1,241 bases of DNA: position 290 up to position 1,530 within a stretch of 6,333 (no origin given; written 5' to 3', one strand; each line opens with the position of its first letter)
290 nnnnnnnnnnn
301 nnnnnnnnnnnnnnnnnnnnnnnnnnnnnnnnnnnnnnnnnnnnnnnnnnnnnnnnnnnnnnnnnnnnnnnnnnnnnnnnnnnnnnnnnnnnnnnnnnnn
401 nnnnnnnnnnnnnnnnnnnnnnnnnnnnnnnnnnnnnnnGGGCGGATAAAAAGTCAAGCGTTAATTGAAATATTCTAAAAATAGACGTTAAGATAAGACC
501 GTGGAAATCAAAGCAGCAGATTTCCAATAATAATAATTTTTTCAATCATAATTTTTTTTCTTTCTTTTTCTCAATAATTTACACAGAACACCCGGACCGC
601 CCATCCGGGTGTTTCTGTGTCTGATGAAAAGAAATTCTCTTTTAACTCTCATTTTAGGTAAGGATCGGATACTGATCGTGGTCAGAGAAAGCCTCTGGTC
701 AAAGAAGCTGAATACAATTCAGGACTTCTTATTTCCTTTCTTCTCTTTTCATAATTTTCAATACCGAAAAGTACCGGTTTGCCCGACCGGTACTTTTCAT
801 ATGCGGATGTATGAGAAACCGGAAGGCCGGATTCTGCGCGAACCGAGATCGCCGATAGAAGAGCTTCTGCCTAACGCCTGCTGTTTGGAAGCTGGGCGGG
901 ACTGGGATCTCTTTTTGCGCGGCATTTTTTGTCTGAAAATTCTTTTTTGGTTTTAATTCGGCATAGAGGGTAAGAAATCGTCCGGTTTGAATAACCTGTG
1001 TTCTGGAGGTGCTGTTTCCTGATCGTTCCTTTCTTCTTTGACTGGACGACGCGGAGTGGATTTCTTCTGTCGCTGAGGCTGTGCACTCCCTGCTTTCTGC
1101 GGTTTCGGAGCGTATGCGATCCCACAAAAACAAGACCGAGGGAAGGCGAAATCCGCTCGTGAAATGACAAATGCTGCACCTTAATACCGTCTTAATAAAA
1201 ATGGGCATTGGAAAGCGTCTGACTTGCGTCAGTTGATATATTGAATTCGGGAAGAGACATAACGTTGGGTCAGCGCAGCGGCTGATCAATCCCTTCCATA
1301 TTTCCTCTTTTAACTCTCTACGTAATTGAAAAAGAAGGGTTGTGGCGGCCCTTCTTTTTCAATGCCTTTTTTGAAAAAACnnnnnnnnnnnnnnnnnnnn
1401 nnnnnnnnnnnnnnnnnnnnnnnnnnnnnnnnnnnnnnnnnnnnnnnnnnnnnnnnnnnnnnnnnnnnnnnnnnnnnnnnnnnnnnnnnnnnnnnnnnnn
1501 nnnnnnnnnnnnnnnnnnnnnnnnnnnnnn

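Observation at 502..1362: Three same-architecture modules: hairpin, G-free CU-rich linker, terminator (sibling-sRNA array?)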

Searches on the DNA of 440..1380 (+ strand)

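Call 28: build_rna_model(alignment_id=A2, structure=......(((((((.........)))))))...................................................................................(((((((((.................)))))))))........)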
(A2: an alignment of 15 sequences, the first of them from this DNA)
Model R1 built from alignment A2 (15 sequences, 155 columns); structure: as given.
model positions 105; base pairs 16; branch points 1; effective number of sequences 2.25; information 0.59 bits per position. Calibrated on 0.2 Mb of random sequence (short: E-values are rough).
structure used (alignment columns):
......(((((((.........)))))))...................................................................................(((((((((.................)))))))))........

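Call 30: search_with_rna_model(model_id=R1, sources=[window, L001, L002, L003, L004, L005, L006, L007, L008, L009, L010, L011, L012, L013, L014, L015, L016, L017, L018, L019, L020, L021, L022, L023, L024, L025, L026, L027, L028, L029, L030, L068, L084, L094, L096, L106, L111, L143, L150, L151], max_evalue=10, make_alignment=true)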
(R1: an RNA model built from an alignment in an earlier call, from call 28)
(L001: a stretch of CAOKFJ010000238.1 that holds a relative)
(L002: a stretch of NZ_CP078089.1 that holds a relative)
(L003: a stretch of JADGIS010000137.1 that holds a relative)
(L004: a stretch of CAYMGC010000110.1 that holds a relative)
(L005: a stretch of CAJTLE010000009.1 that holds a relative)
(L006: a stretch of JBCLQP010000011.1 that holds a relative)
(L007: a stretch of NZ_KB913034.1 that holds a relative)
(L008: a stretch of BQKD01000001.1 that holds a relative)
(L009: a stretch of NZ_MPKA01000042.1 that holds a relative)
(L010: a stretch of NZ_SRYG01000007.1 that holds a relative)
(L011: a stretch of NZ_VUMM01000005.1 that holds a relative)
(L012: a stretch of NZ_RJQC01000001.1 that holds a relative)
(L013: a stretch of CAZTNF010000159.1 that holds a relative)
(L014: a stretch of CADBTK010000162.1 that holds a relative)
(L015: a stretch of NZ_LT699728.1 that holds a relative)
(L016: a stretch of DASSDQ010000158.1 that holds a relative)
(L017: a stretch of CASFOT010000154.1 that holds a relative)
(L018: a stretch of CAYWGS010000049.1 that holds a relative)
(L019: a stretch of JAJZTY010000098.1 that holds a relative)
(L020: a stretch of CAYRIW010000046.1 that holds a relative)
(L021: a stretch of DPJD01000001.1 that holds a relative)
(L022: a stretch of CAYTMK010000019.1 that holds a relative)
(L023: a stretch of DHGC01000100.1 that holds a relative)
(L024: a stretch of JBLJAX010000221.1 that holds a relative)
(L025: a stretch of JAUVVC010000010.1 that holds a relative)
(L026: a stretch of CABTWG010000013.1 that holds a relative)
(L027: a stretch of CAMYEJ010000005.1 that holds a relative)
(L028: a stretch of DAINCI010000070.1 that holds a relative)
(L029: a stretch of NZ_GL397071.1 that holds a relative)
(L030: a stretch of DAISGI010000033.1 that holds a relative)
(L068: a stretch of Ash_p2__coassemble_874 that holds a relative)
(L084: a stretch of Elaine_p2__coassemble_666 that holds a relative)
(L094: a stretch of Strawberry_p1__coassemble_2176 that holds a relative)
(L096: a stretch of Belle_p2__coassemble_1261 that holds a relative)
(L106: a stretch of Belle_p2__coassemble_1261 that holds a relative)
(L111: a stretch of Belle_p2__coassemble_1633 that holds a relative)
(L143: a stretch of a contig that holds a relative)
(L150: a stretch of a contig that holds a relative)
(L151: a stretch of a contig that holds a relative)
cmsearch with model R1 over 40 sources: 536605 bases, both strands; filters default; matches with E-value up to 10: 112.
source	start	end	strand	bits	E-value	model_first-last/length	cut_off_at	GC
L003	1292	1397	+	111.1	4.5e-17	1-105/105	no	0.32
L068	7723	7818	+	105.2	5.1e-16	1-105/105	no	0.35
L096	9076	9171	-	105.2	5.1e-16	1-105/105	no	0.35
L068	4219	4313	+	99.5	5.4e-15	1-105/105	no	0.37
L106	2067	2161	-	99.5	5.4e-15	1-105/105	no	0.37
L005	7244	7343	+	98.9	6.8e-15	1-105/105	no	0.38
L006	7241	7340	+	98.9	6.8e-15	1-105/105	no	0.38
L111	13238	13337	-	98.9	6.8e-15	1-105/105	no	0.38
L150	768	867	-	98.9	6.8e-15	1-105/105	no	0.38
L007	7854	7960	-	97.9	1e-14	1-105/105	no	0.34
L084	11757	11863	+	97.9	1e-14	1-105/105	no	0.34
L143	780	886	-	97.9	1e-14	1-105/105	no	0.34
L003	872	971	+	97.6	1.2e-14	1-105/105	no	0.35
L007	7088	7193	-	93.5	6.3e-14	1-105/105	no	0.34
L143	14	119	-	93.5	6.3e-14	1-105/105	no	0.34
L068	7474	7568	+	92.8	8.2e-14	1-105/105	no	0.4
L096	9326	9420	-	92.8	8.2e-14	1-105/105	no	0.4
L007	6774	6881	-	91.6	1.4e-13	1-105/105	no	0.31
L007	7453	7559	-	90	2.6e-13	1-105/105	no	0.32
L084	12159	12265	+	90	2.6e-13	1-105/105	no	0.32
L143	379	485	-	90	2.6e-13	1-105/105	no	0.32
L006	7641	7743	+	89.3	3.5e-13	1-105/105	no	0.35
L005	7646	7748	+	89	4e-13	1-105/105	no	0.36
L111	12833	12935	-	89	4e-13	1-105/105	no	0.36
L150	363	465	-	89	4e-13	1-105/105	no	0.36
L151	710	825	-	84.1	3e-12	1-105/105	no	0.34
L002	4549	4641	+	82.7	5.3e-12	1-105/105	no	0.42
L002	5209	5328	+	80.3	1.4e-11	1-105/105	no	0.41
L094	8876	8995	+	80.3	1.4e-11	1-105/105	no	0.41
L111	13846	13941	-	80.1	1.6e-11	1-105/105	no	0.41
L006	6638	6733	+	80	1.6e-11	1-105/105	no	0.43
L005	6641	6736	+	79.6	1.9e-11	1-105/105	no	0.42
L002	7713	7847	+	76.8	6.1e-11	1-105/105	no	0.35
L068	3896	4001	+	73.7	2.1e-10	1-105/105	no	0.39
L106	2379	2484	-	73.7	2.1e-10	1-105/105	no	0.39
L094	9470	9605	+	72.1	4.2e-10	1-105/105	no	0.35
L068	3419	3538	+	71.7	4.9e-10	1-105/105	no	0.34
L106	2842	2961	-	71.7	4.9e-10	1-105/105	no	0.34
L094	8220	8308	+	68.5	1.8e-09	1-105/105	no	0.39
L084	12525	12589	+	66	5.2e-09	1-70/105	3'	0.29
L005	5999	6123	+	64.5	9.3e-09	1-105/105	no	0.38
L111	14459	14583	-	64.4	9.8e-09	1-105/105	no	0.38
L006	3506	3631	+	64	1.2e-08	1-105/105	no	0.36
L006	2340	2465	+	61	4e-08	1-105/105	no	0.38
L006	6274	6389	+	60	6e-08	1-105/105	no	0.42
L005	6257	6372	+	60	6e-08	1-105/105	no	0.42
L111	14210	14325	-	60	6e-08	1-105/105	no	0.42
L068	9042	9144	+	39.2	0.00031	1-105/105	no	0.4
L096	7751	7853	-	39.2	0.00031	1-105/105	no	0.4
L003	1796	1900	+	38.4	0.00044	1-105/105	no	0.39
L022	7163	7277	+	38.1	0.0005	1-105/105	no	0.34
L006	7983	8092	+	35.3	0.0016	1-105/105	no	0.39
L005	7987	8096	+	33.8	0.003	1-105/105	no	0.4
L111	12485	12594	-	33.8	0.003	1-105/105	no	0.4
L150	15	124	-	33.8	0.003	1-105/105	no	0.4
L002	8150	8256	+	29.8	0.015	1-105/105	no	0.39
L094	9908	10014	+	29.8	0.015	1-105/105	no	0.39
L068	7396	7506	-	27.2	0.045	1-105/105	no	0.35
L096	9388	9498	+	27.2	0.045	1-105/105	no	0.35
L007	17855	17953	-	26.7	0.054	1-105/105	no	0.3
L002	7937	8042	+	26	0.074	1-105/105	no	0.39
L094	9695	9800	+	26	0.074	1-105/105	no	0.39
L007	15075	15179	-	24.9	0.12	1-105/105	no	0.33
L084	4570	4674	+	24.6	0.13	1-105/105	no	0.32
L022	7479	7620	+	24.5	0.14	1-105/105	no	0.43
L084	1797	1894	+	23.4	0.21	1-105/105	no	0.31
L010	8474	8585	+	19.7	0.97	1-105/105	no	0.29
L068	9348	9473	-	18.9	1.4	1-105/105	no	0.42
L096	7422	7547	+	18.9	1.4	1-105/105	no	0.42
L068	8103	8180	+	18.8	1.4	1-105/105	no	0.4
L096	8715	8792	-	18.8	1.4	1-105/105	no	0.4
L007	8555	8653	-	18.5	1.6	1-105/105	no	0.36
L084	11064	11162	+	18.5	1.6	1-105/105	no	0.36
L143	1481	1579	-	18.5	1.6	1-105/105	no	0.36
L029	12666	12756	+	17.7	2.2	1-105/105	no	0.27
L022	7731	7839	+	17.7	2.3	1-105/105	no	0.35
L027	3433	3523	+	17.7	2.3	1-105/105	no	0.29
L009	11882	11969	-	17.2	2.7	1-105/105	no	0.32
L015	6212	6303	-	16.5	3.7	1-105/105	no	0.28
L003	794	905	-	16.3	3.9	1-105/105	no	0.34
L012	12418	12529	-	16.2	4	1-105/105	no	0.37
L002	4536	4581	-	16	4.5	1-105/105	no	0.39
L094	8207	8252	-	16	4.5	1-105/105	no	0.39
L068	7670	7756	-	15.8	4.9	1-105/105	no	0.33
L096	9138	9224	+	15.8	4.9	1-105/105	no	0.33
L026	9197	9288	+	15.4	5.8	1-105/105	no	0.29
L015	2060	2159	-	14.9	6.9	1-105/105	no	0.36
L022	1053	1148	-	14.9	6.9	1-105/105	no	0.29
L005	6203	6290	-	14.8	7.3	1-105/105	no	0.38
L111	14292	14379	+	14.8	7.3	1-105/105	no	0.38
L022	7584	7705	-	14.7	7.5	1-105/105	no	0.35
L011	17443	17556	+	14.7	7.6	1-105/105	no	0.33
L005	6579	6674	-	14.7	7.6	1-105/105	no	0.32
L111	13908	14003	+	14.7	7.6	1-105/105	no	0.32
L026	16171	16265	+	14.7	7.7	1-105/105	no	0.28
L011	13128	13224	-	14.6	7.9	1-105/105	no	0.3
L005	5931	6032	-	14.6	7.9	1-105/105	no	0.35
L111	14550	14651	+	14.6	7.9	1-105/105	no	0.35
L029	8364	8476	+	14.6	8.1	1-105/105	no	0.27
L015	16436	16523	-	14.5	8.4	1-105/105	no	0.33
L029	17004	17103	+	14.4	8.7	1-105/105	no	0.27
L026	8359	8458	+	14.3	8.9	1-105/105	no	0.27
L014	1807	1899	-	14.2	9.2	1-105/105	no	0.31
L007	11868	11935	-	14.2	9.5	1-105/105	no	0.31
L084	7782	7849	+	14.2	9.5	1-105/105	no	0.31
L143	4793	4860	-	14.2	9.5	1-105/105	no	0.31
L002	18375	18480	-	14.1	9.7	1-105/105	no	0.38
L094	9417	9503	-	14.1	9.8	1-105/105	no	0.36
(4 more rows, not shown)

Alignment A3: 112 matches aligned to the model, 238 columns, each read 5' to 3' on its own strand. Consensus structure (alignment columns), stored with it:
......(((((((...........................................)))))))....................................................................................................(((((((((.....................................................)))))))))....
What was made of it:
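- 1249..1372 (+): Module 3, a type B sRNA gene. It has a purine-rich 5' leader, the hairpin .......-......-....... (1268-1287), an unpaired tract with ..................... (1294-1314; anti-AUG plus anti-SD), and a terminator at 1326-1362 plus a U-run. R1 scores 26.4 bits (call 30).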

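Call 36: search_with_rna_model(model_id=R1, source=window, filters=off, max_evalue=10, show_alignments=4)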
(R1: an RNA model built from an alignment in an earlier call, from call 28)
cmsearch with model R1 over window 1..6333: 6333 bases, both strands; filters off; matches with E-value up to 10: 19.
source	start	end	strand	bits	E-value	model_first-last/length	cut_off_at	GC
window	497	618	+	73.4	2.9e-12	1-105/105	no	0.35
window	697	802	+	31.4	9.4e-05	1-105/105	no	0.37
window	1262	1363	+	26.4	0.00073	1-105/105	no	0.45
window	443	531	-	14.2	0.11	1-105/105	no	0.31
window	64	158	-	9.9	0.65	1-105/105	no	0.4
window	1324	1428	-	8.8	1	1-105/105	no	0.47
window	586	634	-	8.1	1.3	51-101/105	no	0.53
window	766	818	-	7.8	1.5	51-101/105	no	0.45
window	6258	6325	+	6.7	2.5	1-105/105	no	0.41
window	129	216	+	6.7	2.5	1-105/105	no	0.52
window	4662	4741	-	6.4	2.8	1-105/105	no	0.45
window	999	1105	+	6.1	3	1-105/105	no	0.52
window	3066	3163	-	5.5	4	1-105/105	no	0.37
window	3675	3686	-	4.9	5.2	12-23/105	no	0.58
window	4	47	-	4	7.3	1-105/105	no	0.25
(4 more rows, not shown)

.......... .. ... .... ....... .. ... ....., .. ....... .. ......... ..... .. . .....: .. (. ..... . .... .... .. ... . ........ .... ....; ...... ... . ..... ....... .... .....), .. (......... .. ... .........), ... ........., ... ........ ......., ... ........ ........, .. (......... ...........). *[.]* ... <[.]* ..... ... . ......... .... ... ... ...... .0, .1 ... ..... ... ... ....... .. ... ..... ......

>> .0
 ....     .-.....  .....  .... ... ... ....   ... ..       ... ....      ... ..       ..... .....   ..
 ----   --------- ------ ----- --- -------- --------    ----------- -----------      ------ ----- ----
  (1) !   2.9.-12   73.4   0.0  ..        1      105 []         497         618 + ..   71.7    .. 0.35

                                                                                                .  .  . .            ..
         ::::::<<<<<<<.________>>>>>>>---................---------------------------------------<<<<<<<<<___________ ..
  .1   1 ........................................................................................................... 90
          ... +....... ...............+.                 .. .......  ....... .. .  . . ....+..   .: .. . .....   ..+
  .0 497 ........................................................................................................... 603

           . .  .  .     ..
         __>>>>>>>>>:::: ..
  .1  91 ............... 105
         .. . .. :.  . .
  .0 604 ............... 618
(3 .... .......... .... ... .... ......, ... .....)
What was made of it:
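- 502..620 (+): Module 1, a type A sRNA gene. It has the 5' hairpin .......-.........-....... (503-525), an unpaired G-free tract (526-580) with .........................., and a terminator (581-620; inner stem 589-611, loop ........). Covariance model R1 scores 73.4 bits, E = 2.4e-10 (calls 30, 36).
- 680..802 (+): Module 2, a divergent family member. It has hairpins at 680-700 and 704-728, the unpaired tract 729-765 with the canonical seed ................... (731-749) followed by CAU, and a terminator at 766-798 (loop UUUGCCCGA) with a weak U-tail. A possible -10 box GATACT lies at 668-673. R1 scores 31.4 bits, E = 0.008 over 537 kb and 9.4e-5 within the window (calls 30, 36).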

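Call 40: search_with_rna_model(model_id=R1, sources=[window, L002, L003, L005, L006, L007, L022, L068, L094, L111, L151], max_evalue=0.000001, make_alignment=true)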
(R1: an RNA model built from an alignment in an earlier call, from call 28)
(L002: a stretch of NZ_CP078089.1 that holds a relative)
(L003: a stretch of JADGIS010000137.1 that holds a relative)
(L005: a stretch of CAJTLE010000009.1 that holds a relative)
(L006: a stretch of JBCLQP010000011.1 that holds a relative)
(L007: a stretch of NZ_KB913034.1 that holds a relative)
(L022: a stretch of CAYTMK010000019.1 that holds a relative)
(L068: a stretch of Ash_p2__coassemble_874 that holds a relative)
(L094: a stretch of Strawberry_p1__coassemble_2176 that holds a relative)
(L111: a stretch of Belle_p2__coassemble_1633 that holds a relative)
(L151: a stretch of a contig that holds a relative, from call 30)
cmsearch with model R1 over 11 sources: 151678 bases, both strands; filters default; matches with E-value up to 0.000001: 35.
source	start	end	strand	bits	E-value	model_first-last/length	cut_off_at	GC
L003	1292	1397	+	111.1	1.3e-17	1-105/105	no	0.32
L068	7723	7818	+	105.2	1.4e-16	1-105/105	no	0.35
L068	4219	4313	+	99.5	1.5e-15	1-105/105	no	0.37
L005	7244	7343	+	98.9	1.9e-15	1-105/105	no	0.38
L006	7241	7340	+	98.9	1.9e-15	1-105/105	no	0.38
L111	13238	13337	-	98.9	1.9e-15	1-105/105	no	0.38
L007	7854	7960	-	97.9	2.9e-15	1-105/105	no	0.34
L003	872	971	+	97.6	3.3e-15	1-105/105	no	0.35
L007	7088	7193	-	93.5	1.8e-14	1-105/105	no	0.34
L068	7474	7568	+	92.8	2.3e-14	1-105/105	no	0.4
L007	6774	6881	-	91.6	3.9e-14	1-105/105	no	0.31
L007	7453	7559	-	90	7.3e-14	1-105/105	no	0.32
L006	7641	7743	+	89.3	9.8e-14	1-105/105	no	0.35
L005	7646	7748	+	89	1.1e-13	1-105/105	no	0.36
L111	12833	12935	-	89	1.1e-13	1-105/105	no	0.36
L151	710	825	-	84.1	8.4e-13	1-105/105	no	0.34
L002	4549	4641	+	82.7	1.5e-12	1-105/105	no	0.42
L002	5209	5328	+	80.3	4e-12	1-105/105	no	0.41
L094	8876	8995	+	80.3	4e-12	1-105/105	no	0.41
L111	13846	13941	-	80.1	4.5e-12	1-105/105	no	0.41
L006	6638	6733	+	80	4.6e-12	1-105/105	no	0.43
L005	6641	6736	+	79.6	5.4e-12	1-105/105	no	0.42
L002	7713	7847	+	76.8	1.7e-11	1-105/105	no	0.35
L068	3896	4001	+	73.7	6.1e-11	1-105/105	no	0.39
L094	9470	9605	+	72.1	1.2e-10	1-105/105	no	0.35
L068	3419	3538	+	71.7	1.4e-10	1-105/105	no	0.34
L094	8220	8308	+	68.5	5.1e-10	1-105/105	no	0.39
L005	5999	6123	+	64.5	2.6e-09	1-105/105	no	0.38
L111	14459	14583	-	64.4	2.8e-09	1-105/105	no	0.38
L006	3506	3631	+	64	3.3e-09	1-105/105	no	0.36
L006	2340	2465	+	61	1.1e-08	1-105/105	no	0.38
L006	6274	6389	+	60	1.7e-08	1-105/105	no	0.42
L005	6257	6372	+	60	1.7e-08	1-105/105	no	0.42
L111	14210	14325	-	60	1.7e-08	1-105/105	no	0.42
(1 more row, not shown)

Alignment A4: 35 matches aligned to the model, 155 columns, each read 5' to 3' on its own strand. Consensus structure (alignment columns), stored with it:
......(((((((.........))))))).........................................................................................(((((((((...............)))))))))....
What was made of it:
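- Model R1 then found 35 hits (29 distinct) at E below 1e-6 (call 40), plus weaker type B and divergent copies (call 30).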
